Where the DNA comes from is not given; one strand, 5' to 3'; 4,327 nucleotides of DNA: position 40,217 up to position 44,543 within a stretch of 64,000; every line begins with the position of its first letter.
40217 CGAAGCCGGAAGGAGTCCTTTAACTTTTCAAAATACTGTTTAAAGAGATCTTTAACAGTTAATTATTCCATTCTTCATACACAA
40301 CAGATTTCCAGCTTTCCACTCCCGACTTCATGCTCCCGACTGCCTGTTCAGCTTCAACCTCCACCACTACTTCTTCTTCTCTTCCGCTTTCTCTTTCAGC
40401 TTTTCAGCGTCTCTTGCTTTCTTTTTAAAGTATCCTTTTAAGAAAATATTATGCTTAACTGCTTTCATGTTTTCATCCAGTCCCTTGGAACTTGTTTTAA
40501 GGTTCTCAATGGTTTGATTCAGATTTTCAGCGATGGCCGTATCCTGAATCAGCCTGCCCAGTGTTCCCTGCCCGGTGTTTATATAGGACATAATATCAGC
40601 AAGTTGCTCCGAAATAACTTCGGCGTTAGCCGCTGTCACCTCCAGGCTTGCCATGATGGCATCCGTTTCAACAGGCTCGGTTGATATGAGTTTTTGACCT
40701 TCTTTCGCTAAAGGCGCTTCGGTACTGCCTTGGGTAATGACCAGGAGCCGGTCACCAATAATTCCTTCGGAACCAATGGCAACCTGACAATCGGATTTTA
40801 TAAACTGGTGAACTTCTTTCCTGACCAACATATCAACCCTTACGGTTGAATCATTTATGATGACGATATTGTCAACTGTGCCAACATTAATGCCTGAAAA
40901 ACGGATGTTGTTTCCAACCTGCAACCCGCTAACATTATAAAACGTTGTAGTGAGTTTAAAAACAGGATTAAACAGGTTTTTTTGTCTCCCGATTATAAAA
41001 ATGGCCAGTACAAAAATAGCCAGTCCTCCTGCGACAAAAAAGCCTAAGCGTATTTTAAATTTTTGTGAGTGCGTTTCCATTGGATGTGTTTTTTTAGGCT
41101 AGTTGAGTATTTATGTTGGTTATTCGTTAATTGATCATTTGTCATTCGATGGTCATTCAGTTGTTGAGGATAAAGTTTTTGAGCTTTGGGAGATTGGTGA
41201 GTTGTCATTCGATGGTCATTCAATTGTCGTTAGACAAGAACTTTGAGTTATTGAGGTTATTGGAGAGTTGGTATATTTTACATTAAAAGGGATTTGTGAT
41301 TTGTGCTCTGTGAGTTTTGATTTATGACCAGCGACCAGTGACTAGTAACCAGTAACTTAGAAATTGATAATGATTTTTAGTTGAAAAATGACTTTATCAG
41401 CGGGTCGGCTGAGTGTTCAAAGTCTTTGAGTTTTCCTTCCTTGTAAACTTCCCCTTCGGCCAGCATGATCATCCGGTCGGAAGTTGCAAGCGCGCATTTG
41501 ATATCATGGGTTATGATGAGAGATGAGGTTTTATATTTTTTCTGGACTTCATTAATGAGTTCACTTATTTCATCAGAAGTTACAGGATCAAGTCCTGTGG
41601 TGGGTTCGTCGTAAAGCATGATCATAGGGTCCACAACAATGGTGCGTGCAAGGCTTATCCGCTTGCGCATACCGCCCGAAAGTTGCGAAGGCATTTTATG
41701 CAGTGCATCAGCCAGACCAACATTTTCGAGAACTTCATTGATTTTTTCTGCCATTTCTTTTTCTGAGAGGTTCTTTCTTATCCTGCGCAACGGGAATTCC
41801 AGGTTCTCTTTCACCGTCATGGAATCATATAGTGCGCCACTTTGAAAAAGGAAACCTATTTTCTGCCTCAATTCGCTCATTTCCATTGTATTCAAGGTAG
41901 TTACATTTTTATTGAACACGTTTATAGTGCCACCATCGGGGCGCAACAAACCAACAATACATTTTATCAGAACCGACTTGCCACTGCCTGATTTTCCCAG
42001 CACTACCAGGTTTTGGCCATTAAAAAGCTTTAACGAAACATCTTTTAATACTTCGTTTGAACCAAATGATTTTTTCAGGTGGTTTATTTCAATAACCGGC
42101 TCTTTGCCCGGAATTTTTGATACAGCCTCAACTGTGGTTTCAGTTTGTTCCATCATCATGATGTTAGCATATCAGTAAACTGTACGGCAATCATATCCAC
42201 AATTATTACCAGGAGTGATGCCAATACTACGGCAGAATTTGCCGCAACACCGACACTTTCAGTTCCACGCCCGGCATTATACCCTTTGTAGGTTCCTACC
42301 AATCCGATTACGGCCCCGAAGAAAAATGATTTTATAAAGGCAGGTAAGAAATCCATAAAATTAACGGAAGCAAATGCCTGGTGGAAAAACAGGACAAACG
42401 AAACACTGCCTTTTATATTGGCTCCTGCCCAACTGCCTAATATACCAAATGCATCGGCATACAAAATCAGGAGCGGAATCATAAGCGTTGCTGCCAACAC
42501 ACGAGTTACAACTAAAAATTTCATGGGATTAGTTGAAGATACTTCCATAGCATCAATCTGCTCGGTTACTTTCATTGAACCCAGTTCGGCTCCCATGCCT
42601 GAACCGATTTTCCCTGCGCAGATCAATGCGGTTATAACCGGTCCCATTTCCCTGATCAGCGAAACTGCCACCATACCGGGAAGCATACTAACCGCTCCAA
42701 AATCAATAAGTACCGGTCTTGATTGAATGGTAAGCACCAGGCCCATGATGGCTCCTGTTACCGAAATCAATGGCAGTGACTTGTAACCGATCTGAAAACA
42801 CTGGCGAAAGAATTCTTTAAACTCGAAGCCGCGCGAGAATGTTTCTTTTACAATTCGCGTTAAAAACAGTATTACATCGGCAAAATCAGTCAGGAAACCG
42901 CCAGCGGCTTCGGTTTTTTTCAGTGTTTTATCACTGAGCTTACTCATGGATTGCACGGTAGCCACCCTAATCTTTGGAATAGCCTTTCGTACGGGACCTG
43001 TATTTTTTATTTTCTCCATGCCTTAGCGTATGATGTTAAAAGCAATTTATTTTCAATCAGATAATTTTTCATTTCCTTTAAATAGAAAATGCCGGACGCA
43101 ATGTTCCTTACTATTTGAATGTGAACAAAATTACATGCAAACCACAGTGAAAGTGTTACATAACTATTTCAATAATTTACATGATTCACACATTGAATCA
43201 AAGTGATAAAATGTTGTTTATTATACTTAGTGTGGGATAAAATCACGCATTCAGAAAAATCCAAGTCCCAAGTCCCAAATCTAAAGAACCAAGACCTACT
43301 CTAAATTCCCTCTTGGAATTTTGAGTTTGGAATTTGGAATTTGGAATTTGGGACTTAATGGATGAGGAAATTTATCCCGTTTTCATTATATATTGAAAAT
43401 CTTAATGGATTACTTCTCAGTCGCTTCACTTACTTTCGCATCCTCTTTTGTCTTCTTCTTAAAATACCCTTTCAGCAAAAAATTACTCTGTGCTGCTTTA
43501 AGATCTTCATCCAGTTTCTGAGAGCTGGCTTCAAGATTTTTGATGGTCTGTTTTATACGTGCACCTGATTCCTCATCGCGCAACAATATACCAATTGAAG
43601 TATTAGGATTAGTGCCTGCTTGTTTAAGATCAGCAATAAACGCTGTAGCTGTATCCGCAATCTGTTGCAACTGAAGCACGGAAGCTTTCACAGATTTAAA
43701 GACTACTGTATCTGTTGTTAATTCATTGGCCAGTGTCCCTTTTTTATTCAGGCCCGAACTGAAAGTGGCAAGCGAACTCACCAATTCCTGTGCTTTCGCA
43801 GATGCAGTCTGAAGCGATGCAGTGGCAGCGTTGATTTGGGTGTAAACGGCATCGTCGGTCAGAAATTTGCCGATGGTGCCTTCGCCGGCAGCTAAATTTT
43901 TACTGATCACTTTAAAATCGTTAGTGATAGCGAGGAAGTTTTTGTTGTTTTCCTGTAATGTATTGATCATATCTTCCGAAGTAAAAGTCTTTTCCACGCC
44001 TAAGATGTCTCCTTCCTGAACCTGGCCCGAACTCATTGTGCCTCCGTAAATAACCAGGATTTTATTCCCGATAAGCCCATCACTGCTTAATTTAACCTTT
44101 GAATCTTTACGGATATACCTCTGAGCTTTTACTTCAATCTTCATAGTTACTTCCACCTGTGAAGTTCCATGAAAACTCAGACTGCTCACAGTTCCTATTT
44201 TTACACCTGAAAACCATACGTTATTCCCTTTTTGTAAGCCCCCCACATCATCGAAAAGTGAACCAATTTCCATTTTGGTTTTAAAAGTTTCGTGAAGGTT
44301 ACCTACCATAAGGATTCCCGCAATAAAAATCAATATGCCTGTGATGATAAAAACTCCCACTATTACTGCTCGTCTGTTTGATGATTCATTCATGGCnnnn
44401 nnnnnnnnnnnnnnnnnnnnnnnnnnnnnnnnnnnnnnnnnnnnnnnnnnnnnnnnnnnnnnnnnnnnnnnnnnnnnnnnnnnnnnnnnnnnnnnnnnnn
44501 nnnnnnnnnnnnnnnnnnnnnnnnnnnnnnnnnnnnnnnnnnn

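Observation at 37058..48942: Two MlaFED-like operons, a DUF748/AsmA-like protein and an Omp85-like barrel sit behind three copies of the module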

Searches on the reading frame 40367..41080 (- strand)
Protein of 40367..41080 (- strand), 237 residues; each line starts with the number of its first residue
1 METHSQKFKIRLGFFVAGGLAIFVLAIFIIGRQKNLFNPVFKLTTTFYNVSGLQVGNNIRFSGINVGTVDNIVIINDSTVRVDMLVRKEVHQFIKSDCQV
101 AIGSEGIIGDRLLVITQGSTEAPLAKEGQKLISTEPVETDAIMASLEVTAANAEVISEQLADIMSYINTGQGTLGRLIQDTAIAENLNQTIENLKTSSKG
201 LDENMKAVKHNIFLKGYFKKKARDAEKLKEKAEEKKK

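Call 3: search_protein_families(library=pfam, proteins=[window:40367-41080:-], max_evalue=0.01)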
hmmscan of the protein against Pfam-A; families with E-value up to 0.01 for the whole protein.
window:40367-41080:- (237 aa): 1 family
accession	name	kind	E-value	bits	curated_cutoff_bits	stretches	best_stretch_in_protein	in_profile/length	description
PF02470.25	MlaD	-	5.4e-14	52.6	25.1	1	43-118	5-81/81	MlaD protein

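Call 4: search_protein_families(library=ncbifam, proteins=[window:40367-41080:-], max_evalue=0.01)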
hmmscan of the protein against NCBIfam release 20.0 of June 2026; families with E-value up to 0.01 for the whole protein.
window:40367-41080:- (237 aa): 4 families
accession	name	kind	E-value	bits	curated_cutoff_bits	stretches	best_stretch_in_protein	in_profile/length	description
TIGR04430.1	OM_asym_MlaD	equivalog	1.2e-18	67.4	135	1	5-135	2-131/146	outer membrane lipid asymmetry maintenance protein MlaD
TIGR00996.1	Mtu_fam_mce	paralog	1.7e-13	50.4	140.5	1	22-210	13-192/291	MCE family protein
NF047463.1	CllEntPrLepto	equivalog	3.4e-10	39.8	400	1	38-207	34-232/250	mammalian cell entry protein Mce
NF008070.2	PRK10807.1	equivalog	0.0085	14.8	525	0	49-77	289-317/542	intermembrane transport protein PqiB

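Call 93: search_solved_structures(query=window:40367-41080:-, max_evalue=0.01, show_alignments=1)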
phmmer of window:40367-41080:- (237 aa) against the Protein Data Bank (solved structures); distinct sequences matched with E-value up to 0.01: 15.
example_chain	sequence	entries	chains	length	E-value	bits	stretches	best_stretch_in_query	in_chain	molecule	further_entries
7ch8_A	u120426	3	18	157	9.3e-09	38.8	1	7-135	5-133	MlaD domain-containing protein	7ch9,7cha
8fed_B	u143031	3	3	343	6.8e-08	36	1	11-182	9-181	Virulence factor Mce family protein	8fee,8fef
13hr_I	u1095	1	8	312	5.6e-06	29.7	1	17-183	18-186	Mce/MlaD domain-containing protein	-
6zy2_A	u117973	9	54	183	4.1e-05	26.9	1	6-124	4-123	YrbD protein | Outer membrane lipid asymmetry maintenance protein MlaD | Intermembrane phospholipid transport system binding protein MlaD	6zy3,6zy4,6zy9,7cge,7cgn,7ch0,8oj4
6xbd_A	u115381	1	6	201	5e-05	26.6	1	6-124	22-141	Phospholipid ABC transporter-binding protein MlaD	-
7d08_G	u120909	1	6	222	0.00015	25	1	8-74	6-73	MCE family protein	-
6z5u_E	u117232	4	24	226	0.00015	25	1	8-74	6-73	MCE family protein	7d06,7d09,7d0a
9n8w_B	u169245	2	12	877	0.00018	24.8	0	43-97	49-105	Intermembrane transport protein YebT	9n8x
6ic4_A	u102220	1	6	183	0.00038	23.7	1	14-74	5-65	Toluene tolerance efflux transporter (ABC superfamily, PerI-bind)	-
6v0c_A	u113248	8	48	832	0.00048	23.4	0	44-97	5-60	Intermembrane transport protein YebT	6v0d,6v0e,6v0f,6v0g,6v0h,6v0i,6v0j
5uw8_A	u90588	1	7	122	0.001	22.4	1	38-124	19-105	Probable phospholipid ABC transporter-binding protein MlaD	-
5uw2_A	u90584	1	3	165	0.0012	22.1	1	38-124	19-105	Probable phospholipid ABC transporter-binding protein MlaD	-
8hpz_A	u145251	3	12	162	0.0013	22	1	38-124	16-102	Intermembrane phospholipid transport system binding protein MlaD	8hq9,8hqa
7see_A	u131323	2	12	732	0.0034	20.6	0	44-97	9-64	MCE family protein, Intermembrane transport protein YebT chimera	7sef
8fed_F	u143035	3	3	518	0.0064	19.7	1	9-179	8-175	Mce-family protein mce1f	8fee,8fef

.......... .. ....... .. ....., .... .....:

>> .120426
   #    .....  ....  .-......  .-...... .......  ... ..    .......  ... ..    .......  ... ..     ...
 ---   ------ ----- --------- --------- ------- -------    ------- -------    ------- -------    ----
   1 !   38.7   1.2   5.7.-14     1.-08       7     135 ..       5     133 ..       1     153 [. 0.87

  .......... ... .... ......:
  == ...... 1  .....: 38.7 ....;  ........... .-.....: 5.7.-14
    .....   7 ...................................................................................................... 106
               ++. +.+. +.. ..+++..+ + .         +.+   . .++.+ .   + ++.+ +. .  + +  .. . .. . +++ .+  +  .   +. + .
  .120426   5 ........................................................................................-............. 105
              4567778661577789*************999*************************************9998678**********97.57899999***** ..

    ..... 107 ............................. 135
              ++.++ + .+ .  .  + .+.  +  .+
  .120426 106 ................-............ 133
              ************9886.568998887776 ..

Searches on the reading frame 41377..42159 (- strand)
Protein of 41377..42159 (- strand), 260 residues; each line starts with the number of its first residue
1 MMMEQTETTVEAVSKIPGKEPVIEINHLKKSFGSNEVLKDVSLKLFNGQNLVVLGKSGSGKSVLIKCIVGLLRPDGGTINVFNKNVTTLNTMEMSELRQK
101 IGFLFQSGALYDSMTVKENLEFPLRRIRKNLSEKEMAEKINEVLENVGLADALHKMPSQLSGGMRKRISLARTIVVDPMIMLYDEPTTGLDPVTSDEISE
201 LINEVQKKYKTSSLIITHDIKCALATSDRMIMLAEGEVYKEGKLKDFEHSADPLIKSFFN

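Call 3: search_protein_families(library=pfam, proteins=[window:41377-42159:-], max_evalue=0.01)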
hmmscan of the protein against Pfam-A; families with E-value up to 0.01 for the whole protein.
window:41377-42159:- (260 aa): 11 families
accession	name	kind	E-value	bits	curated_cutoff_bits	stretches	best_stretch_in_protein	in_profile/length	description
PF00005.33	ABC_tran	-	1.6e-34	119.9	25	1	38-188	1-137/137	ABC transporter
PF13304.12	AAA_21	-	4e-05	24.3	27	0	52-74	3-25/304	AAA domain, putative AbiEii toxin, Type IV TA system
PF13401.12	AAA_22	-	0.00017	22.3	27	1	48-144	5-79/130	AAA domain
PF13555.12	AAA_29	-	0.00084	19.5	27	1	48-83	23-55/61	P-loop containing region of AAA domain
PF25201.1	nSTAND6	-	0.0013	19.2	27.7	1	32-69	2-39/148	Novel STAND NTPase 6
PF02463.25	SMC_N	-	0.003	17.5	40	0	46-222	22-201/220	RecF/RecN/SMC N terminal domain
PF13191.12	AAA_16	-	0.0052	17.7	32.6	1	48-101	24-73/167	AAA ATPase domain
PF13245.12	AAA_19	-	0.0079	16.8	25.1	0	47-124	10-76/134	AAA domain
PF20703.3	nSTAND1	-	0.0086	16.2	27.1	0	32-67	17-52/379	Novel STAND NTPase 1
PF03193.22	RsgA_GTPase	-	0.0087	16.3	30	0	25-71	84-129/174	RsgA GTPase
PF01637.24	ATPase_2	-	0.0092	16.2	33.2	0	51-144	23-102/225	ATPase domain predominantly from Archaea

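Call 4: search_protein_families(library=ncbifam, proteins=[window:41377-42159:-], max_evalue=0.01)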
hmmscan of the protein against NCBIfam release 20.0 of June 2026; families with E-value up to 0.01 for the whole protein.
window:41377-42159:- (260 aa): 192 families (the best 25 are shown)
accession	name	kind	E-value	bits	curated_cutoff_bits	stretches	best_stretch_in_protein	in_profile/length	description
TIGR03265.1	PhnT2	equivalog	6.7e-51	173.6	457.7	1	21-245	3-220/353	putative 2-aminoethylphosphonate ABC transporter ATP-binding protein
NF040933.2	ABC_arch_GlcV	equivalog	5.4e-50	170.3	450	1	23-246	3-228/357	glucose ABC transporter ATP-binding protein GlcV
TIGR00968.1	3a0106s01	subfamily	1.9e-49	168.3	342.75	1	23-258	1-230/237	sulfate ABC transporter ATP-binding protein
TIGR02673.1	FtsE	equivalog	2.1e-49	168.1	264.85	1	22-236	1-213/214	cell division ATP-binding protein FtsE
TIGR02982.1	heterocyst_DevA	subfamily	3e-48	164.3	295.8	1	22-238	1-219/220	ABC exporter ATP-binding subunit, DevA family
TIGR03258.1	PhnT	equivalog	5.6e-48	163.8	499.15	1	23-256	9-237/359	2-aminoethylphosphonate ABC transport system ATP-binding subunit PhnT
NF008809.0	PRK11831.1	equivalog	1.2e-47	162.5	441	1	21-259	7-244/270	phospholipid ABC transporter ATP-binding protein MlaF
TIGR01186.1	proV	subfamily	1.3e-47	162.7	326.6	1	32-246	3-216/363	betaine/proline/choline family ABC transporter ATP-binding protein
TIGR03608.1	L_ocin_972_ABC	subfamily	2e-47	161.3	254.85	1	25-233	1-206/206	putative bacteriocin export ABC transporter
TIGR04521.1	ECF_ATPase_2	equivalog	2.6e-47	161.2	330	1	32-247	15-232/279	energy-coupling factor transporter ATPase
NF008105.0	PRK10851.1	equivalog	1.8e-46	158.5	502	1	23-241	3-218/362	sulfate/thiosulfate ABC transporter ATP-binding protein CysA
NF007027.0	PRK09493.1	equivalog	1.8e-46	158.4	379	1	22-247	1-223/240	glutamine ABC transporter ATP-binding protein GlnQ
TIGR04520.1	ECF_ATPase_1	equivalog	2.3e-46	158.4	315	1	23-252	1-228/269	energy-coupling factor transporter ATPase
TIGR02211.1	LolD_lipo_ex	equivalog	1.2e-45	155.8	307.75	1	29-238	8-219/221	lipoprotein-releasing ABC transporter ATP-binding protein LolD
TIGR02315.1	ABC_phnC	equivalog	1.8e-45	155.3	266.1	1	22-247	1-233/243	phosphonate ABC transporter ATP-binding protein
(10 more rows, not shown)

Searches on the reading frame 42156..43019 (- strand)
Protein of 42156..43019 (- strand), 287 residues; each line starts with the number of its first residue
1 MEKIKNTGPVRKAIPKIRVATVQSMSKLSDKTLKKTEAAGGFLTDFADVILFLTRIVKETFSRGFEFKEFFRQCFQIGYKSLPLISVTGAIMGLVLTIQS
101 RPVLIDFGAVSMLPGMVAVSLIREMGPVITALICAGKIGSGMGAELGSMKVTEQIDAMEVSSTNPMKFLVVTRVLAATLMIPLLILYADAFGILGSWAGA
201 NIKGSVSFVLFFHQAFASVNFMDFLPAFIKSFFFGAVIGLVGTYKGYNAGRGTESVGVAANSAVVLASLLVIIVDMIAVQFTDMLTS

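Call 3: search_protein_families(library=pfam, proteins=[window:42156-43019:-], max_evalue=0.01)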
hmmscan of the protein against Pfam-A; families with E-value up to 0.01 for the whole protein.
window:42156-43019:- (287 aa): 1 family
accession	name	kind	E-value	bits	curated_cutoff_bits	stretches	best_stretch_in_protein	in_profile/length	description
PF02405.21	MlaE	-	7.1e-70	235.3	22.5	1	70-280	1-211/212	Permease MlaE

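Call 4: search_protein_families(library=ncbifam, proteins=[window:42156-43019:-], max_evalue=0.01)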
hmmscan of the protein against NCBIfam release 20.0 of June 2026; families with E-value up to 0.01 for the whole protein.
window:42156-43019:- (287 aa): 3 families
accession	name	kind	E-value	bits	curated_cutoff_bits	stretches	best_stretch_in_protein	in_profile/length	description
TIGR00056.1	TIGR00056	subfamily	7.3e-59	199.5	212.2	1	46-277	23-251/260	MlaE family lipid ABC transporter permease subunit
NF033619.1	perm_MlaE_1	exception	2.6e-50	171.4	315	1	44-278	12-247/253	lipid asymmetry maintenance ABC transporter permease subunit MlaE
NF038396.1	NF038396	subfamily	0.0051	16.6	40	0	75-101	5-31/59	NF038396 family protein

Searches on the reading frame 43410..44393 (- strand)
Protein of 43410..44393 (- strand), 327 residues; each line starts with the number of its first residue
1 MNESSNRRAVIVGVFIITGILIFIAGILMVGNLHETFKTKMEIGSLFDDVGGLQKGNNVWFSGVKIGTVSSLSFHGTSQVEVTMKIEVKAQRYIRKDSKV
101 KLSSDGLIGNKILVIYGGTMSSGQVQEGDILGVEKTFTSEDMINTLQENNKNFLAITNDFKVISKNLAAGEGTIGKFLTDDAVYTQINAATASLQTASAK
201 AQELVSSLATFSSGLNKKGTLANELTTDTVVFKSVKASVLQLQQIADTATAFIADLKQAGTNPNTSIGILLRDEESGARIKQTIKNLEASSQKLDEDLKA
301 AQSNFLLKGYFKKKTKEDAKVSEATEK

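Call 3: search_protein_families(library=pfam, proteins=[window:43410-44393:-], max_evalue=0.01)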
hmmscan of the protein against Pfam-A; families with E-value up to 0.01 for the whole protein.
window:43410-44393:- (327 aa): 1 family
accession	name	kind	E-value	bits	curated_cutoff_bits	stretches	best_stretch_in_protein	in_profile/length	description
PF02470.25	MlaD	-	1.6e-16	60.8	25.1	1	46-114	8-77/81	MlaD protein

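Call 4: search_protein_families(library=ncbifam, proteins=[window:43410-44393:-], max_evalue=0.01)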
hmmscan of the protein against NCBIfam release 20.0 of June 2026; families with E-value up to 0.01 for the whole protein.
window:43410-44393:- (327 aa): 3 families
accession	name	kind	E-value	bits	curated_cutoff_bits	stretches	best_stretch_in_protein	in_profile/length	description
TIGR04430.1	OM_asym_MlaD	equivalog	1.2e-19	70.6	135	1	9-145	6-142/146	outer membrane lipid asymmetry maintenance protein MlaD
TIGR00996.1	Mtu_fam_mce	paralog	2.9e-16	59.5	140.5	1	19-261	7-230/291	MCE family protein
NF008070.2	PRK10807.1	equivalog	0.0011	17.7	525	1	35-213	274-463/542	intermembrane transport protein PqiB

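Call 91: search_solved_structures(query=window:43410-44393:-, max_evalue=0.01)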
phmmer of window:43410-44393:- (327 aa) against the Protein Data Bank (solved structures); distinct sequences matched with E-value up to 0.01: 11.
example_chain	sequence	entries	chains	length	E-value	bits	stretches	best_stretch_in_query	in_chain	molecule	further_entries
13hr_I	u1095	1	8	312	6.2e-10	42.1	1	26-217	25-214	Mce/MlaD domain-containing protein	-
6zy2_A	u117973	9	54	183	2.4e-06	30.3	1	7-144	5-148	YrbD protein | Outer membrane lipid asymmetry maintenance protein MlaD | Intermembrane phospholipid transport system binding protein MlaD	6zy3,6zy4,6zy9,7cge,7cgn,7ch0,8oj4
6xbd_A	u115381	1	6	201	2.9e-06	30.1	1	7-144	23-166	Phospholipid ABC transporter-binding protein MlaD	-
8fed_B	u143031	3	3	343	1.6e-05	27.6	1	13-157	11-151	Virulence factor Mce family protein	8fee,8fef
7ch8_A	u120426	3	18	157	2.5e-05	27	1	10-147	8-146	MlaD domain-containing protein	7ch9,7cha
7d08_G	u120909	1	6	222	3e-05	26.8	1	8-89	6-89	MCE family protein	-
6z5u_E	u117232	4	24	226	3.2e-05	26.7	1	8-89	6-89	MCE family protein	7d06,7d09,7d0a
6ic4_A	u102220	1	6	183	0.0001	25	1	12-90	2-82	Toluene tolerance efflux transporter (ABC superfamily, PerI-bind)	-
8hpz_A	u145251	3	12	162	0.00059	22.5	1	44-144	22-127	Intermembrane phospholipid transport system binding protein MlaD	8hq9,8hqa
5uw2_A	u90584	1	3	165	0.00059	22.5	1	44-144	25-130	Probable phospholipid ABC transporter-binding protein MlaD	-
5uw8_A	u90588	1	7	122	0.0012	21.5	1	43-118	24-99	Probable phospholipid ABC transporter-binding protein MlaD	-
